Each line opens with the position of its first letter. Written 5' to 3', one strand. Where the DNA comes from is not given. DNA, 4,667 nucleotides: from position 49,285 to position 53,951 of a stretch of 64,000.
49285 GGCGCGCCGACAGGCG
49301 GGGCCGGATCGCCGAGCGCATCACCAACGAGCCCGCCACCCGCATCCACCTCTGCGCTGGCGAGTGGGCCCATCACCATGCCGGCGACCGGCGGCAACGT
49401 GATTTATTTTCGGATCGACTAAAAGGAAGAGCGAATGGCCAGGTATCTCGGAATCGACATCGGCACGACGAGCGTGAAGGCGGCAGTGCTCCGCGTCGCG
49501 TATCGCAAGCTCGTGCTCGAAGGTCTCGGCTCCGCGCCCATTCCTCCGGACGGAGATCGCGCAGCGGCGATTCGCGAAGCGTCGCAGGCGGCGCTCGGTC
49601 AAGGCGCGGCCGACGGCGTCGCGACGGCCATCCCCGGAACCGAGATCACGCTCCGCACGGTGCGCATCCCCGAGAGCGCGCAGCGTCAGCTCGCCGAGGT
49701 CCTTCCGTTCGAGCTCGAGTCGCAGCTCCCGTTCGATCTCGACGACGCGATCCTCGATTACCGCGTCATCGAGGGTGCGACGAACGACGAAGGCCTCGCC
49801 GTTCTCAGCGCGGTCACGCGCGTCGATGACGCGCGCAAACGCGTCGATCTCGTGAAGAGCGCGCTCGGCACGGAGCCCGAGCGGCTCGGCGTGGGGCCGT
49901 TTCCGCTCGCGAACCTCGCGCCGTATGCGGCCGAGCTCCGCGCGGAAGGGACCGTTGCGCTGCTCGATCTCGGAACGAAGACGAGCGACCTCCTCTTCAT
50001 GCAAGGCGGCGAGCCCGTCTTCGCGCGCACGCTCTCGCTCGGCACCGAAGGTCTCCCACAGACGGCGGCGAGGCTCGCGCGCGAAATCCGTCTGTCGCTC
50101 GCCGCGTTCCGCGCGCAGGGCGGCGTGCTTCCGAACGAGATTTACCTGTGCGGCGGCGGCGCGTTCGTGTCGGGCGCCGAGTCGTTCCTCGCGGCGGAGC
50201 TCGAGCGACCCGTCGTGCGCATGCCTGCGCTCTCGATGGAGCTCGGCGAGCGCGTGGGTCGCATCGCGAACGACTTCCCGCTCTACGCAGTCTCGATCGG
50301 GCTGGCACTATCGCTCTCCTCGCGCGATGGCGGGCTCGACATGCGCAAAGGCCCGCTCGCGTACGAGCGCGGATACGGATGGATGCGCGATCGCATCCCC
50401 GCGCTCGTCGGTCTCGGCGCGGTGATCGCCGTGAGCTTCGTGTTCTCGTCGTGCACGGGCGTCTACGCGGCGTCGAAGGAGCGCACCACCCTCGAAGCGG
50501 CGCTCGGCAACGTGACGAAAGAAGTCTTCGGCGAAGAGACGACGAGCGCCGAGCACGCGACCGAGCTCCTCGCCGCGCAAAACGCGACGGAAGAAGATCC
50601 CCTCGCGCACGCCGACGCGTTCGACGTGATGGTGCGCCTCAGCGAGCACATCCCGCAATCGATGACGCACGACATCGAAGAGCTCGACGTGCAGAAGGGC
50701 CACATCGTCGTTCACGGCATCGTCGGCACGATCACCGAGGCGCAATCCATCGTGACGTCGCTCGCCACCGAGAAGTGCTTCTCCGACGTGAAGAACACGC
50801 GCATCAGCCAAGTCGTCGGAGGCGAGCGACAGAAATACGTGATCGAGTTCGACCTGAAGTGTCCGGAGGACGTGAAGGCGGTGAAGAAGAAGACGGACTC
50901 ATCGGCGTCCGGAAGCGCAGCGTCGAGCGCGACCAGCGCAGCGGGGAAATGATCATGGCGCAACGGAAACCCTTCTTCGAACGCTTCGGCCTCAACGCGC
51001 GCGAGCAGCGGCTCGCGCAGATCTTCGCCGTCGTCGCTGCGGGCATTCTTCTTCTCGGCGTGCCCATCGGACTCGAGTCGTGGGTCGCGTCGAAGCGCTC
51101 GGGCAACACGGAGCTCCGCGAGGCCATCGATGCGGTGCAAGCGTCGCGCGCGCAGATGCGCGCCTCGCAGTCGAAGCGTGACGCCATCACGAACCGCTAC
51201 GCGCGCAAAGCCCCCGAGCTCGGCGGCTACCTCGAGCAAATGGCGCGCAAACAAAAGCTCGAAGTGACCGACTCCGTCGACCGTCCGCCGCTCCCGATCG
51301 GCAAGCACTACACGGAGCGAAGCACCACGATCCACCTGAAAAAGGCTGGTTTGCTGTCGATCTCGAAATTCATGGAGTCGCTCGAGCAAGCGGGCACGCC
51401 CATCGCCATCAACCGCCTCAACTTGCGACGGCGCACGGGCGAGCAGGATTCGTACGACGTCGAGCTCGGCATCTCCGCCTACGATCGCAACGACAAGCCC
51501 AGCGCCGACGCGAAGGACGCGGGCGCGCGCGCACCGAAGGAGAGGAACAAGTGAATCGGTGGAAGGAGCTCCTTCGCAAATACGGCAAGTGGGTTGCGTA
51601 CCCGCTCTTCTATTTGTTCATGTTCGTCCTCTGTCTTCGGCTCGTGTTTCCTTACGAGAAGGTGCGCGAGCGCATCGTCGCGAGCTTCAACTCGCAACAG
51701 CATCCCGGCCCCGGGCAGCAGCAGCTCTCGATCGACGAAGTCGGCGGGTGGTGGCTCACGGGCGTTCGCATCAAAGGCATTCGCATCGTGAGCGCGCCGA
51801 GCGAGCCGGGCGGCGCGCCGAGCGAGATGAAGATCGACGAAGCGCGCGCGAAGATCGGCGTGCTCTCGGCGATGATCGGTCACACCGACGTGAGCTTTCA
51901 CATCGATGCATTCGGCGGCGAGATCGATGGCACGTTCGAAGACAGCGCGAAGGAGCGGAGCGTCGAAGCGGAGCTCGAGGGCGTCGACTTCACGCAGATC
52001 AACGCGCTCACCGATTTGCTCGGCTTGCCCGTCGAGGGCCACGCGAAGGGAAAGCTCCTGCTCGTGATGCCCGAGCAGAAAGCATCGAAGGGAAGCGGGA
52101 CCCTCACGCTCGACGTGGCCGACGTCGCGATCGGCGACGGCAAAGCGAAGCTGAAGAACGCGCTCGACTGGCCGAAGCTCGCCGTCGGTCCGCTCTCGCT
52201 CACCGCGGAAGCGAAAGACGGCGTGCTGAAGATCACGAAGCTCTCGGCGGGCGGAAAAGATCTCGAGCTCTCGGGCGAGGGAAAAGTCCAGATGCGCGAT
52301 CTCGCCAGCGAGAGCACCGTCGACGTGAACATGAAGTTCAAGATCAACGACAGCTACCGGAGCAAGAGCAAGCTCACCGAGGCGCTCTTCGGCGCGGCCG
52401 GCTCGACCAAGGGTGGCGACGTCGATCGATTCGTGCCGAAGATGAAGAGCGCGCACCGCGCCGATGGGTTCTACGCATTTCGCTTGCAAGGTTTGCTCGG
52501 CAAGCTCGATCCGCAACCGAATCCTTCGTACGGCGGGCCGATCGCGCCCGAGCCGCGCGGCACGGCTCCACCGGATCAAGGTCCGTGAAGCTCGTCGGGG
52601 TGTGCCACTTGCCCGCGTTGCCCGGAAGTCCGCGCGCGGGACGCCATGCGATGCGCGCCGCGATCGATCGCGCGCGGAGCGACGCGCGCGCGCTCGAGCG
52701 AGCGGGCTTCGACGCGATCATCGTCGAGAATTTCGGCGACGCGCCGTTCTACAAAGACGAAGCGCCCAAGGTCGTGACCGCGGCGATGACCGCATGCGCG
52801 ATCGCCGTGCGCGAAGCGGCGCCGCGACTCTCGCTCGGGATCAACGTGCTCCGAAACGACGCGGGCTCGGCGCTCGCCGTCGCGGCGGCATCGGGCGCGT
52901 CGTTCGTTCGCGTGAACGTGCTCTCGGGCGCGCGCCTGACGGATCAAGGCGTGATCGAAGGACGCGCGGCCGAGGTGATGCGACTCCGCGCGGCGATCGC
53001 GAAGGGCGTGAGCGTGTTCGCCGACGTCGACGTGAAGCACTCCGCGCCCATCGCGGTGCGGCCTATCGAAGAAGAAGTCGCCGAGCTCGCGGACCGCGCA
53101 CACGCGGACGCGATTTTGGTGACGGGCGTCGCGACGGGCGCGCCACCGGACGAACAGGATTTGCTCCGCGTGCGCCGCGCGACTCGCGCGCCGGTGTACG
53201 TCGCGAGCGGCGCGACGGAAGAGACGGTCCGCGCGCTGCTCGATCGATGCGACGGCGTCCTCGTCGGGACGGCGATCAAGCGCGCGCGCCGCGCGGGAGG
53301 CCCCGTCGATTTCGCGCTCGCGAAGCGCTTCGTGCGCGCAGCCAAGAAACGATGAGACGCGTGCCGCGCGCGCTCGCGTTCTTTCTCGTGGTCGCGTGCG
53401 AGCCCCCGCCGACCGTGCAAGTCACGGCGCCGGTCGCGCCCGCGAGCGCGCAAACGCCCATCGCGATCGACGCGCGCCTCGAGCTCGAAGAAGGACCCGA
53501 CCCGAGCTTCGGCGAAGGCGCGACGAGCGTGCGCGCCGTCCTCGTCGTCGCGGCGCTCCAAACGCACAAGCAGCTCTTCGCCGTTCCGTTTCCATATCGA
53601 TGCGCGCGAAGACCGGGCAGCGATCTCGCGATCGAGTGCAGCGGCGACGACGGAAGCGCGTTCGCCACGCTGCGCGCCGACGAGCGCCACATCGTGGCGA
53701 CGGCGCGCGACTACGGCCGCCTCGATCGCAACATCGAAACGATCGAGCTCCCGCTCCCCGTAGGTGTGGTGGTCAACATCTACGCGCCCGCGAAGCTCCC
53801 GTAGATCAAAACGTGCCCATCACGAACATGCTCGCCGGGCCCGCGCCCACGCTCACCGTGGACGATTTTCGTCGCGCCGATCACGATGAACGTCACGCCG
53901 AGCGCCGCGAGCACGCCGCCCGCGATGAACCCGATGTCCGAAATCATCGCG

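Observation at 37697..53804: Sixteen-gene type II secretion operon with near-continuous stop-start overlaps, a sigma-54 promoter candidate and non-canonical trailing genes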

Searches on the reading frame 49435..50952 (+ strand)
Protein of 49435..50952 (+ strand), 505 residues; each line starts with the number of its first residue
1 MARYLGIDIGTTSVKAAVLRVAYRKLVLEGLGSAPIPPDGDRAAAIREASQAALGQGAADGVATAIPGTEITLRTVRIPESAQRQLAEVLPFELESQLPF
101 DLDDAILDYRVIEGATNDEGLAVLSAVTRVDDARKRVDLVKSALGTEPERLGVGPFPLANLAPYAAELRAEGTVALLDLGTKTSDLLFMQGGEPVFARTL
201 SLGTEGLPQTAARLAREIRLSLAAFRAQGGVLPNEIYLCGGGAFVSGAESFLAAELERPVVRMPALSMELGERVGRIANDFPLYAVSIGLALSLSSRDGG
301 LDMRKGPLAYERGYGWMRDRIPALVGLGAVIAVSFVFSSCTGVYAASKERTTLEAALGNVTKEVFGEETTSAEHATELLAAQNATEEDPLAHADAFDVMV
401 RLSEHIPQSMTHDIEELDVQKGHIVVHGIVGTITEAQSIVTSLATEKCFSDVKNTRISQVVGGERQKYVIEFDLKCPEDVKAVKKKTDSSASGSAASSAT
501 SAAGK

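Call 11: search_protein_families(library=pfam, max_evalue=0.01, proteins=[window:49435-50949:+])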
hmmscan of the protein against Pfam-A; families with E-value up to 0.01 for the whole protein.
seq(505 aa): 4 families
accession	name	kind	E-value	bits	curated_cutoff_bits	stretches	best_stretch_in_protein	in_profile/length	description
PF11104.14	PilM_2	-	5.9e-22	78.5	27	2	6-210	1-218/340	Type IV pilus assembly protein PilM;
PF05134.19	T2SSL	-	2e-06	27.8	25.5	1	60-104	47-91/231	Type II secretion system (T2SS), protein L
PF14450.12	FtsA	-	0.00046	21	31.8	0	175-214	1-37/127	Cell division protein FtsA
PF01869.26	BcrAD_BadFG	-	0.002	18.1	31.5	0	5-24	1-20/271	BadF/BadG/BcrA/BcrD ATPase family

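Call 12: find_encoding_contigs(protein=window:49435-50952:+, flank=10000, max_places=6)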
Protein window:49435-50952:+ (505 aa): no gene with exactly this product is on record in the collection.

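Call 38: search_protein_families(library=ncbifam, max_evalue=0.001, proteins=[window:49435-50949:+])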
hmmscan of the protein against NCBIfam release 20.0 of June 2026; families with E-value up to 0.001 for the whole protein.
window:49435-50949:+ (505 aa): 3 families
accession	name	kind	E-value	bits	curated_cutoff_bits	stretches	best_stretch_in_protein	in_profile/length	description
NF045709.1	Amuc_1101_fam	equivalog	1.5e-25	90.1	650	2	7-203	10-208/608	Amuc_1101 family PilM-like pilus complex protein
TIGR01175.1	pilM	subfamily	8.4e-22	77.6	133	1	5-209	6-225/348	type IV pilus assembly protein PilM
TIGR01709.2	typeII_sec_gspL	equivalog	2.9e-08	33.2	65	1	44-374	32-297/392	type II secretion system protein GspL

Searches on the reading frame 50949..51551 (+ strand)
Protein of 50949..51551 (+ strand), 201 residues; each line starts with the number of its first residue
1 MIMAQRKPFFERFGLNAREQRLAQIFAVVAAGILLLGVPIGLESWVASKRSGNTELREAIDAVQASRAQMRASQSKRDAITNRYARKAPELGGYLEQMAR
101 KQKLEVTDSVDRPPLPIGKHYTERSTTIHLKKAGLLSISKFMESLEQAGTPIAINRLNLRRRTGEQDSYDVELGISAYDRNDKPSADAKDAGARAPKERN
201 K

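Call 11: search_protein_families(library=pfam, max_evalue=0.01, proteins=[window:50949-51551:+])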
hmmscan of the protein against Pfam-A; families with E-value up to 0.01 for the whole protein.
seq(201 aa): 0 families

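Call 38: search_protein_families(library=ncbifam, max_evalue=0.001, proteins=[window:50949-51551:+])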
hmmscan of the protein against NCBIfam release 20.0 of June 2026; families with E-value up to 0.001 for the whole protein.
window:50949-51551:+ (201 aa): 0 families

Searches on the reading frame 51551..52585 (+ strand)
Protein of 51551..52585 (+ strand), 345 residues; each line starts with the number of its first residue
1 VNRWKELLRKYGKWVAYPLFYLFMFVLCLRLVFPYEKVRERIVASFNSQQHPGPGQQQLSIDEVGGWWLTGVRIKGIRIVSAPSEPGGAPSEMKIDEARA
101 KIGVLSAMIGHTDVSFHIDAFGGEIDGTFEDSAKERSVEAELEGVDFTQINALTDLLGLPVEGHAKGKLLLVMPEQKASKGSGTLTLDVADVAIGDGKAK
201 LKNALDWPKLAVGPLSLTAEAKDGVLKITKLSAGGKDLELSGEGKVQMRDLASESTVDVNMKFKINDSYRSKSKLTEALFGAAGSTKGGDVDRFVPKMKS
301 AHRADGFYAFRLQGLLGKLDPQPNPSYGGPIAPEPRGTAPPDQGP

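Call 11: search_protein_families(library=pfam, max_evalue=0.01, proteins=[window:51551-52585:+])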
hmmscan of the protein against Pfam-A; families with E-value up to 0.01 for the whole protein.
seq(345 aa): 0 families

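Call 38: search_protein_families(library=ncbifam, max_evalue=0.001, proteins=[window:51551-52585:+])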
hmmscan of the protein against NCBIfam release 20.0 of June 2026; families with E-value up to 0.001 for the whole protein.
window:51551-52585:+ (345 aa): 1 family
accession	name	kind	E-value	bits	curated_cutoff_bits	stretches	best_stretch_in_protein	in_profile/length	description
TIGR04411.1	T2SS_GspN_Lepto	equivalog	5.1e-40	137.7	50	1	13-318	4-277/280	type II secretion system protein GspN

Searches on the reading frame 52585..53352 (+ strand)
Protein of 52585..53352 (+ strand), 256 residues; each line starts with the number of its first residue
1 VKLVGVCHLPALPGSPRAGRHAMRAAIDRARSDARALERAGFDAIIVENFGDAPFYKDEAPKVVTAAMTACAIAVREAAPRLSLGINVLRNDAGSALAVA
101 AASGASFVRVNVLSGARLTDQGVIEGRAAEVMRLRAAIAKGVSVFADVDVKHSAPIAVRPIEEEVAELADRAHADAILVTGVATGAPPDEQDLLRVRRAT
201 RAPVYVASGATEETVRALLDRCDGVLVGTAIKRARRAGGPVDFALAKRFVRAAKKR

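Call 11: search_protein_families(library=pfam, max_evalue=0.01, proteins=[window:52585-53352:+])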
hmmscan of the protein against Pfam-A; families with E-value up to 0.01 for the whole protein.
seq(256 aa): 2 families
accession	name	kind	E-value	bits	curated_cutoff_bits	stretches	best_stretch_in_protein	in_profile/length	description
PF03437.21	BtpA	-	5.8e-77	259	30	1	3-255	5-254/254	BtpA family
PF00296.26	Bac_luciferase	-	0.00074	19.4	27.9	0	14-70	9-63/314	Luciferase-like monooxygenase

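Call 38: search_protein_families(library=ncbifam, max_evalue=0.001, proteins=[window:52585-53352:+])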
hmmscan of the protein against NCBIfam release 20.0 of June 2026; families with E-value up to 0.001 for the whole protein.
window:52585-53352:+ (256 aa): 2 families
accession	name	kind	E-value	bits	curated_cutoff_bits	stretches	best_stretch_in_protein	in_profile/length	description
TIGR00259.1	thylakoid_BtpA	subfamily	3.1e-75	253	153.4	1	3-255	4-255/257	BtpA/SgcQ family protein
NF045918.1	PhsystIBiosynBtpA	equivalog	1.8e-68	230.7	400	1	3-253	11-260/261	photosystem I biogenesis protein BtpA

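Call 45: find_homologous_proteins(query=window:52585-53352:+, max_evalue=1e-20)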
Query window:52585-53352:+ (256 aa): 4861 proteins with E <= 1e-20 among 8000 candidates; the best 120 are listed.
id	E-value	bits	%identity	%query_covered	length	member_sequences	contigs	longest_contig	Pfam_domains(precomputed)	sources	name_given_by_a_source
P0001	2.0e-135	468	100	91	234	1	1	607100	PF03437.22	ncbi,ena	-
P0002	3.2e-126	438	84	100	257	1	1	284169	PF03437.22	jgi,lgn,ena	-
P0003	1.9e-122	425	81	99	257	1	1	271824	PF03437.22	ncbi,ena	-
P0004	7.0e-121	420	79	100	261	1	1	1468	PF03437.22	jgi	jgi:uncharacterized protein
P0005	1.6e-115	403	77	100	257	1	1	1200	PF03437.22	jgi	jgi:membrane complex biogenesis BtpA family protein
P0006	6.1e-114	397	84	91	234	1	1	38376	PF03437.22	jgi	jgi:hypothetical protein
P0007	2.4e-113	396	83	91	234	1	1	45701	PF03437.22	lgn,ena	-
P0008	4.8e-113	395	75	100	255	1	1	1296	PF03437.22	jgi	jgi:membrane complex biogenesis BtpA family protein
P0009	3.7e-112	392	75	100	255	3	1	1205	PF03437.22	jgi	-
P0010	1.3e-111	390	75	95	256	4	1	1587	PF03437.22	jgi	-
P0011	2.3e-111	389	75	100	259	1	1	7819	PF03437.22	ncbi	-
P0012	2.8e-110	385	73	99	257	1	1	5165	PF03437.22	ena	-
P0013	5.2e-110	385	74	98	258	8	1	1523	PF03437.22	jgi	-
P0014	9.8e-110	384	74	95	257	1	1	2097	PF03437.22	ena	-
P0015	1.3e-109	383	74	100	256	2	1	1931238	PF03437.22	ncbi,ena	-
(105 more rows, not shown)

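Call 46: find_encoding_contigs(protein=P0001, flank=10000, max_places=3)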
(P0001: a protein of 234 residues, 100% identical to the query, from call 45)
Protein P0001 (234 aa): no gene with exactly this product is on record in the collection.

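Call 50: search_solved_structures(query=window:52585-53352:+, max_evalue=1)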
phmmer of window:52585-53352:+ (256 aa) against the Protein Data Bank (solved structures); distinct sequences matched with E-value up to 1: 21.
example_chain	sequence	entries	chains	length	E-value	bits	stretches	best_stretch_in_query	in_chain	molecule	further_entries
1ujp_A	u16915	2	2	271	0.0097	18.8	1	178-239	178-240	Tryptophan synthase alpha chain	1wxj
4lui_A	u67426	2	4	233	0.14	15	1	145-235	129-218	Orotidine 5'-phosphate decarboxylase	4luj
3tha_A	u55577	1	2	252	0.3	14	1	179-238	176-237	Tryptophan synthase alpha chain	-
9lj9_B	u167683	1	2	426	0.57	13.1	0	179-238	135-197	3-hexulose-6-phosphate synthase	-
1ihd_A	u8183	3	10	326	0.72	12.7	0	33-80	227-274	L-asparaginase II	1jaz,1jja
1ho3_A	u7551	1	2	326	0.72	12.7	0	33-80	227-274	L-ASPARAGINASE II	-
1nns_A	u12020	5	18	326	0.72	12.7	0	33-80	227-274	L-asparaginase II | L-asparaginase 2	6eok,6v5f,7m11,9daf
4eca_A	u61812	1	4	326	0.72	12.7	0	33-80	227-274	L-ASPARAGINE AMIDOHYDROLASE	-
7a0u_A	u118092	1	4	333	0.74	12.7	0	33-80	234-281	L-asparaginase 2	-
5mq5_A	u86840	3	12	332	0.74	12.7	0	33-80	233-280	L-asparaginase 2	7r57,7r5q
6nx6_A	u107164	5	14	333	0.74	12.7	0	33-80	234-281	L-asparaginase 2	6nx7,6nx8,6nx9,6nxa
6pa9_A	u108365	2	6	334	0.75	12.7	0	33-80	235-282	L-asparaginase 2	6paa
6nxb_A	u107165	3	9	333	0.75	12.7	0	33-80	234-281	L-asparaginase 2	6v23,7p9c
6v24_A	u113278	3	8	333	0.75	12.7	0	33-80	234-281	L-asparaginase 2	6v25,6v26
8ecd_A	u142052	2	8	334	0.75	12.7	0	33-80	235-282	L-asparaginase 2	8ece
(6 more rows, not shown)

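Call 60: predict_structure(alignment_id=A1)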
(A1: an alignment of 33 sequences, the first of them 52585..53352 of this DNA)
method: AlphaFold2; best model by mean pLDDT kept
length: 256 residues; sequences in the alignment: 33
mean_pLDDT: 92.4   pTM: 0.90
mean pLDDT of the five models: 92.4, 92.3, 92.3, 91.4, 86.8
residues with pLDDT >= 90: 192; 70-90: 55; 50-70: 9; < 50: 0
segments of 3 or more residues with pLDDT < 50: none
pLDDT, mean of each block of 10 residues (from residue 1): 95 88 96 99 94 68 94 98 91 94 98 90 90 97 94 84 96 96 81 96 95 94 96 89 98 88
secondary structure, 60 per line:
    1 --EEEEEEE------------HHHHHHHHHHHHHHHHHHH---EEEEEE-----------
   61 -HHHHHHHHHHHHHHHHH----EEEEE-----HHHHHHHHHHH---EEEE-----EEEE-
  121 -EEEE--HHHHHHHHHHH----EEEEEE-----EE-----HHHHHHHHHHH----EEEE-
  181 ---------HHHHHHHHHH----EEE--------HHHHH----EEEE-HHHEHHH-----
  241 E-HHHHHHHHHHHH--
elements in order: E3-9 H22-40 E44-49 H62-78 E83-87 H93-103 E107-110 E116-119 E122-125 H128-138 E143-148 H161-171 E176-179 H190-199 E204-206 H215-219 E224-227 H243-254

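Call 64: fold_search(model_id=the predicted structure, library=pdb)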
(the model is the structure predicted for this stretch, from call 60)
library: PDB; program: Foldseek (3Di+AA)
matches with E <= 10: 1855; with E <= 0.001: 518
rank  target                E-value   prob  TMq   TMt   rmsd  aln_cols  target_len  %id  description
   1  9lj9_A                8.6e-10  1.00  0.62  0.45   4.9       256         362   20  Crystal structure of a bifunctional 3-hexulose-6-phosphate synthase/6-phospho-3-hexuloisomerase (released 2025-10-01)
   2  2y7d_D                2.8e-09  1.00  0.60  0.56   5.7       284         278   15  Crystal structure of the 3-keto-5-aminohexanoate cleavage enzyme (Kce) from Candidatus Cloacamonas acidaminovorans (or (released 2011-06-01)
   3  1xi3_A                5.5e-09  1.00  0.60  0.75   4.6       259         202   16  Thiamine phosphate pyrophosphorylase from Pyrococcus furiosus Pfu-1255191-001 (released 2004-09-28)
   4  2y7f_B                1.2e-08  1.00  0.61  0.58   5.5       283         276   16  Crystal structure of the 3-keto-5-aminohexanoate cleavage enzyme (Kce) from C. Cloacamonas acidaminovorans in complex  (released 2011-06-01)
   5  2y7d_B                1.3e-08  1.00  0.61  0.57   5.6       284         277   15  Crystal structure of the 3-keto-5-aminohexanoate cleavage enzyme (Kce) from Candidatus Cloacamonas acidaminovorans (or (released 2011-06-01)
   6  2y7e_A                1.4e-08  1.00  0.62  0.58   5.4       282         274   16  Crystal structure of the 3-keto-5-aminohexanoate cleavage enzyme (Kce) from Candidatus Cloacamonas acidaminovorans (te (released 2011-06-01)
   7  3o16                  2.6e-08  1.00  0.57  0.68   4.7       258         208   17  Crystal Structure of Bacillus subtilis Thiamin Phosphate Synthase K159A (released 2011-07-27)
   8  1fuy_A                4.2e-08  1.00  0.61  0.59   6.5       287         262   14  CRYSTAL STRUCTURE OF BETAA169L/BETAC170W DOUBLE MUTANT OF TRYPTOPHAN SYNTHASE COMPLEXED WITH 5-FLUORO-INDOLE-PROPANOL  (released 2001-01-17)
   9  2y7d_C                8.2e-08  1.00  0.61  0.59   5.5       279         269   15  Crystal structure of the 3-keto-5-aminohexanoate cleavage enzyme (Kce) from Candidatus Cloacamonas acidaminovorans (or (released 2011-06-01)
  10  4guh_A                8.8e-08  1.00  0.57  0.56   5.3       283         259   16  1.95 Angstrom Crystal Structure of the Salmonella enterica 3-Dehydroquinate Dehydratase (aroD) E86A Mutant in Complex  (released 2012-09-12)
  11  5nez_A                1.1e-07  1.00  0.61  0.65   4.6       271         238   14  crystal structure of variants (released 2018-05-16)
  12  6jo3                  1.1e-07  1.00  0.63  0.65   4.8       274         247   18  Crystal structure of (S)-3-O-geranylgeranylglyceryl phosphate synthase from Thermoplasma acidophilum in complex with sub (released 2019-04-03)
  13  1v5x_A                1.3e-07  1.00  0.59  0.73   5.0       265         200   16  Crystal structure of Phosphoribosyl anthranilate isomerase from Thermus Thermophilus (released 2003-12-23)
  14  1rpx_A                1.6e-07  1.00  0.56  0.62   6.0       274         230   13  D-RIBULOSE-5-PHOSPHATE 3-EPIMERASE FROM SOLANUM TUBEROSUM CHLOROPLASTS (released 1999-04-07)
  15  5zjn_B                1.7e-07  1.00  0.53  0.60   4.5       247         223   17  Structure of N-acetylmannosamine-6-phosphate-2-epimerase from Vibrio cholerae with N-acetylmannosamine-6-phosphate (released 2018-09-19)
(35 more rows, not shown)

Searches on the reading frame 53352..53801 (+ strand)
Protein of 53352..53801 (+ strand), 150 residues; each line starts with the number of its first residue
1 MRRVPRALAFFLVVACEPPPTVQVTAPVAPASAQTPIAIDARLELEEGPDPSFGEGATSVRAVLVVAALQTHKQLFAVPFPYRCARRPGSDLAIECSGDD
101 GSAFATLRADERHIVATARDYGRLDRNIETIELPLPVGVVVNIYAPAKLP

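Call 11: search_protein_families(library=pfam, max_evalue=0.01, proteins=[window:53352-53801:+])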
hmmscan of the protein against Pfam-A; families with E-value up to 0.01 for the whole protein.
seq(150 aa): 0 families
